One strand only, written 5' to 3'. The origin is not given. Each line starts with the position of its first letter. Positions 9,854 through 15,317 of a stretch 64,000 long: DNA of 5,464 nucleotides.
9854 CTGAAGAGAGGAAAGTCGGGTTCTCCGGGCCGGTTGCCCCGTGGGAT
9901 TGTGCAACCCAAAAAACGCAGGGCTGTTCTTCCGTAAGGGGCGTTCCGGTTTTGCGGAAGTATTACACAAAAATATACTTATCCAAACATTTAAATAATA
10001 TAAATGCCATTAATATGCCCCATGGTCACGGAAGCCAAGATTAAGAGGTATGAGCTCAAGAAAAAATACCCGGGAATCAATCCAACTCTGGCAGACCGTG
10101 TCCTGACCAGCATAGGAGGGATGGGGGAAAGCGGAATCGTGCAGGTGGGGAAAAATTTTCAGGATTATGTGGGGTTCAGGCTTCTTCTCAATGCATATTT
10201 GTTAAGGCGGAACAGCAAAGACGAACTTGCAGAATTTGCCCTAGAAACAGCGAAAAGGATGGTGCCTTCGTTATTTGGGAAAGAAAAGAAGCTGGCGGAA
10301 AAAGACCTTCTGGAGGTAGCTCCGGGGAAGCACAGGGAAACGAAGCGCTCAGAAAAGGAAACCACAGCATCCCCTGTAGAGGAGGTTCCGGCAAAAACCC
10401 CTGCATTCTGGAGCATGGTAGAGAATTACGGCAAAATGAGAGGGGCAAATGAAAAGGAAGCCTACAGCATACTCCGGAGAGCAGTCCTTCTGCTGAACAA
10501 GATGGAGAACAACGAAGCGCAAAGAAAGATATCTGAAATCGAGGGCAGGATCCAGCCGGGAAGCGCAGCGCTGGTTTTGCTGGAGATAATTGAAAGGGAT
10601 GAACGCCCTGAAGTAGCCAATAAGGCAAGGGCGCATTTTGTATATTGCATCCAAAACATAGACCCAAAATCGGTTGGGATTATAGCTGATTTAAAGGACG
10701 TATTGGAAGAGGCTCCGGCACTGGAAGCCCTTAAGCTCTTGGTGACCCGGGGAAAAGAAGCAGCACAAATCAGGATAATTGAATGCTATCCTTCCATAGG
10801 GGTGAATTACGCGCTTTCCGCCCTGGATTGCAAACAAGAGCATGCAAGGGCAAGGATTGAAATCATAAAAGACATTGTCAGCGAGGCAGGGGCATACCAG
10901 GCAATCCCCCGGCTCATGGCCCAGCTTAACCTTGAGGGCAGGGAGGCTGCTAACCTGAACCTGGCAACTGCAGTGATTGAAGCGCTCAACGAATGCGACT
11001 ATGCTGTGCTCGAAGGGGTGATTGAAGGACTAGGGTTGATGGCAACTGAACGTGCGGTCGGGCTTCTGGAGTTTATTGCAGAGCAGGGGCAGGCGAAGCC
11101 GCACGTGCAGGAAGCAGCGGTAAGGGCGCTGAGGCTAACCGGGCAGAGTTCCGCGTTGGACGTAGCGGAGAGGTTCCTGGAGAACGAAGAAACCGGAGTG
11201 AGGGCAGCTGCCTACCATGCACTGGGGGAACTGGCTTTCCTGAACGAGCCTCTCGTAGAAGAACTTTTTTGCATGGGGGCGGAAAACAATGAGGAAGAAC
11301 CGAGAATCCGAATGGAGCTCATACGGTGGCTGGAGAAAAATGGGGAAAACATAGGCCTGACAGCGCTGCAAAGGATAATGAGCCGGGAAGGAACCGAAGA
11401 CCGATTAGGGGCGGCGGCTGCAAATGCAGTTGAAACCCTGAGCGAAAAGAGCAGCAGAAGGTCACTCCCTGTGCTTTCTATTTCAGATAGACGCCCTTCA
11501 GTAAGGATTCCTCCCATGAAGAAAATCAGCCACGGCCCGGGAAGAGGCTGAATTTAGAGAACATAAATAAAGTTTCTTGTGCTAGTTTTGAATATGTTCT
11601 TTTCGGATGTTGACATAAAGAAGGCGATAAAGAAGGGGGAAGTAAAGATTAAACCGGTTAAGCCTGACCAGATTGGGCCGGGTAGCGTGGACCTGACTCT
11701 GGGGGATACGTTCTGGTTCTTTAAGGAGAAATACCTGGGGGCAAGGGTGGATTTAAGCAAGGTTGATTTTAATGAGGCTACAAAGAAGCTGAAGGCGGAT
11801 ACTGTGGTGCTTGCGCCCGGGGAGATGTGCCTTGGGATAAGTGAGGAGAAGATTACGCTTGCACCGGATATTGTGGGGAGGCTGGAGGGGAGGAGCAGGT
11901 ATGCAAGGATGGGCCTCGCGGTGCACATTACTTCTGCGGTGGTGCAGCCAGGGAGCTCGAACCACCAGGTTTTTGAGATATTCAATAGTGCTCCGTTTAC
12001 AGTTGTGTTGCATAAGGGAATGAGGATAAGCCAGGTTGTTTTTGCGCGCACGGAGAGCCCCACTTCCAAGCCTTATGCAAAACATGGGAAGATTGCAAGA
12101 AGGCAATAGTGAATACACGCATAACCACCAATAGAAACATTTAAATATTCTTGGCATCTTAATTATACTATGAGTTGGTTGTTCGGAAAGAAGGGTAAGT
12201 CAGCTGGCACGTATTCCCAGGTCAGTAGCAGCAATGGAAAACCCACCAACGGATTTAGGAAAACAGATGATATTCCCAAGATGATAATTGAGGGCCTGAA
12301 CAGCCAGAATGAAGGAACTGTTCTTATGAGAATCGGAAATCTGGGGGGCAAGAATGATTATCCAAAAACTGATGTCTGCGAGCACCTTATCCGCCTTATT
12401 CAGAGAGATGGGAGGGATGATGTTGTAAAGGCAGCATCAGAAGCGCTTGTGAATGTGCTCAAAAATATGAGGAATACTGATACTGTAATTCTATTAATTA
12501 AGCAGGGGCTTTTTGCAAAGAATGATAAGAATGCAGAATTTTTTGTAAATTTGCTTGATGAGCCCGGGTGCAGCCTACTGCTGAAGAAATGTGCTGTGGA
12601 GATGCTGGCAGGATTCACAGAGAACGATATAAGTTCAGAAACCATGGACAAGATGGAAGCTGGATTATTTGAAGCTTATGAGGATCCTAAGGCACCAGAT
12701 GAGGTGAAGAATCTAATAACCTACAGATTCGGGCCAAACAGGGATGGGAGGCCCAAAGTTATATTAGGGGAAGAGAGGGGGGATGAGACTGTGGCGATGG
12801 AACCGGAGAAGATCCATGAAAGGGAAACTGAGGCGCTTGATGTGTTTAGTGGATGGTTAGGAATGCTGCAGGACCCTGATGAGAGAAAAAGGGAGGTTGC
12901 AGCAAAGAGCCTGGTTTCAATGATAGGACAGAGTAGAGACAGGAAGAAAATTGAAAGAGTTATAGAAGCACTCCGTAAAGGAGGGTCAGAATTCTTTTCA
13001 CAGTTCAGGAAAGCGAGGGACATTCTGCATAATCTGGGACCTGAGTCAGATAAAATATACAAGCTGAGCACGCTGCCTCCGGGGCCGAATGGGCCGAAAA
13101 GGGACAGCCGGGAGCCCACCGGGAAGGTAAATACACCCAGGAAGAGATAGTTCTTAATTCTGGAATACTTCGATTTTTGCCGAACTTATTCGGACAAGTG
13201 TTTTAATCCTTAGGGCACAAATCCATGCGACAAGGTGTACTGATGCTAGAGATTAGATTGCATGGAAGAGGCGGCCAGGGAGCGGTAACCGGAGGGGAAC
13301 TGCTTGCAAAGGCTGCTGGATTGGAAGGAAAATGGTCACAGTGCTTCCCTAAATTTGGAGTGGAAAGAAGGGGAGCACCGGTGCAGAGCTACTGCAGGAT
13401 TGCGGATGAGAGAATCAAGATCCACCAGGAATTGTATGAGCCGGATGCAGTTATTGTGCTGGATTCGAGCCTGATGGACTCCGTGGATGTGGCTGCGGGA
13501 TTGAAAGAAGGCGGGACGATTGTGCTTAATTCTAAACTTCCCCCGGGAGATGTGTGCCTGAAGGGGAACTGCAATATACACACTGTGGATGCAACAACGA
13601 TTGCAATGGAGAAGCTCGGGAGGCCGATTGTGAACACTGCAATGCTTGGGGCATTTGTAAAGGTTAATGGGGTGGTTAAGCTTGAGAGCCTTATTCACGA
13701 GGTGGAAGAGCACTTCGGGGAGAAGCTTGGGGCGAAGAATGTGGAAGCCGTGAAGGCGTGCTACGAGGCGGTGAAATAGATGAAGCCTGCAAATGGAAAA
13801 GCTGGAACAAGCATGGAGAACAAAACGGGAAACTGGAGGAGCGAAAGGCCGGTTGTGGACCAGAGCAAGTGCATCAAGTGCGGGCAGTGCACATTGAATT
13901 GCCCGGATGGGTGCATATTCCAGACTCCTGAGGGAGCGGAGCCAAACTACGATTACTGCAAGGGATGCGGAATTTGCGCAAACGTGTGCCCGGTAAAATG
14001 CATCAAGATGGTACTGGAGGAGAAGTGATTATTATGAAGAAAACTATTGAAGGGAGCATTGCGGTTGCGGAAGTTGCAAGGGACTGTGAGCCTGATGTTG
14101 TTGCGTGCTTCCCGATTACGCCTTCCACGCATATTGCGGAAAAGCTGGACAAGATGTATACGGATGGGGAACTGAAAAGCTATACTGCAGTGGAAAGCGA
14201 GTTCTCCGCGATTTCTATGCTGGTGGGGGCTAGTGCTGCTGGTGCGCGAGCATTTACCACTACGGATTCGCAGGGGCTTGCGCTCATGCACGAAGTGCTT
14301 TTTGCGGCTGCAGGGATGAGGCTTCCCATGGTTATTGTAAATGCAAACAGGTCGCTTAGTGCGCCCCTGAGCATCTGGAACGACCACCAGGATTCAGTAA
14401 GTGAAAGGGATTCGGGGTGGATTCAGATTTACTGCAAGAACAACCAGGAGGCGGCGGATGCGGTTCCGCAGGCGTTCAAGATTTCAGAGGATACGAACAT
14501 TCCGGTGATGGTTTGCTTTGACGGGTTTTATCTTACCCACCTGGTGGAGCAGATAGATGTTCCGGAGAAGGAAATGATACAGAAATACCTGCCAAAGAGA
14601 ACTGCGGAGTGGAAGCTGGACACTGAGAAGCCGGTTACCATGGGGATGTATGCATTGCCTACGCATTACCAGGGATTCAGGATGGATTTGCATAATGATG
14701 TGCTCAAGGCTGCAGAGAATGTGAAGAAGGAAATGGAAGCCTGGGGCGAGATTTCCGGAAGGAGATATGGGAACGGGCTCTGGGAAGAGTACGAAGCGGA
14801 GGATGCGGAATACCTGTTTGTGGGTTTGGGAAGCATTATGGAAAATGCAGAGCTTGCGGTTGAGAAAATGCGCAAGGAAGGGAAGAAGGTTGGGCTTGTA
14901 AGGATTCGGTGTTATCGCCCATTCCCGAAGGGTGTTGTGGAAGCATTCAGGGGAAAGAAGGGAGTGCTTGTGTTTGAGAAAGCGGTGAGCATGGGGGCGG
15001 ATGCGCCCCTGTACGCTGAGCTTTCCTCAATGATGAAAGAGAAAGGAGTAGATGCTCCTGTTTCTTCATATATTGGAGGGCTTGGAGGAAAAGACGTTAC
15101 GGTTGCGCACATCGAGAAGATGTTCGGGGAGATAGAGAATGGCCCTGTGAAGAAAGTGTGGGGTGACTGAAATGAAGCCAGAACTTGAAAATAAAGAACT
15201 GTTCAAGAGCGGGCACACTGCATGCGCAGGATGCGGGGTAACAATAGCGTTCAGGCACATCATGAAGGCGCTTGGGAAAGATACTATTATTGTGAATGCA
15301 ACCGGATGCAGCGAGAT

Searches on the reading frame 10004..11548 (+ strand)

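Call 71: search_protein_families(library=pfam, proteins=[window:10004-11548:+], max_evalue=0.000001)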
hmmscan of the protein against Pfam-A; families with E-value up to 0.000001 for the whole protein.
window:10004-11548:+ (515 aa): 1 family
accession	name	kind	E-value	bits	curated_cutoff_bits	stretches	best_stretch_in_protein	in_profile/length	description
PF13646.12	HEAT_2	-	1e-10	42.1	27.7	1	323-408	3-88/88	HEAT repeats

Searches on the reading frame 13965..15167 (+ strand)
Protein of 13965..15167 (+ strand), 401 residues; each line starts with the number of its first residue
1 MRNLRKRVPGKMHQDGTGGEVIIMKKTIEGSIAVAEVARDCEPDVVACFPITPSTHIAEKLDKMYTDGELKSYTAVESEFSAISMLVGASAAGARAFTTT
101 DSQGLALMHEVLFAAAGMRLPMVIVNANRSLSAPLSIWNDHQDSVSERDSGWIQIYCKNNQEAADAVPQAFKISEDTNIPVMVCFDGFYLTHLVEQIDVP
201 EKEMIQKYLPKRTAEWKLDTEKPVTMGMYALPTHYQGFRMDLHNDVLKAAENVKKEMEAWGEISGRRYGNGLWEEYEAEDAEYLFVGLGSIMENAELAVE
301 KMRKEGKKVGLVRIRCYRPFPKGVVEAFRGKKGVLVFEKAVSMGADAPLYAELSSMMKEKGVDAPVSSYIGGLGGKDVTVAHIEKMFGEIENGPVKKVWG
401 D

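Call 71: search_protein_families(library=pfam, proteins=[window:13965-15167:+], max_evalue=0.000001)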
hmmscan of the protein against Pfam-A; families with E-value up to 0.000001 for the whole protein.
window:13965-15167:+ (401 aa): 3 families
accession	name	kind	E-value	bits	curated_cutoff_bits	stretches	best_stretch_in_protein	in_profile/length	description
PF01855.24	POR_N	-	1.7e-70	237.8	27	1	37-257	2-230/231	Pyruvate flavodoxin/ferredoxin oxidoreductase, thiamine diP-bdg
PF17147.9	PFOR_II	-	3.8e-26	91.8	27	1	281-383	1-102/102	Pyruvate:ferredoxin oxidoreductase core domain II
PF02780.25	Transketolase_C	-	7e-07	29.6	25.9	0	278-371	7-101/124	Transketolase, C-terminal domain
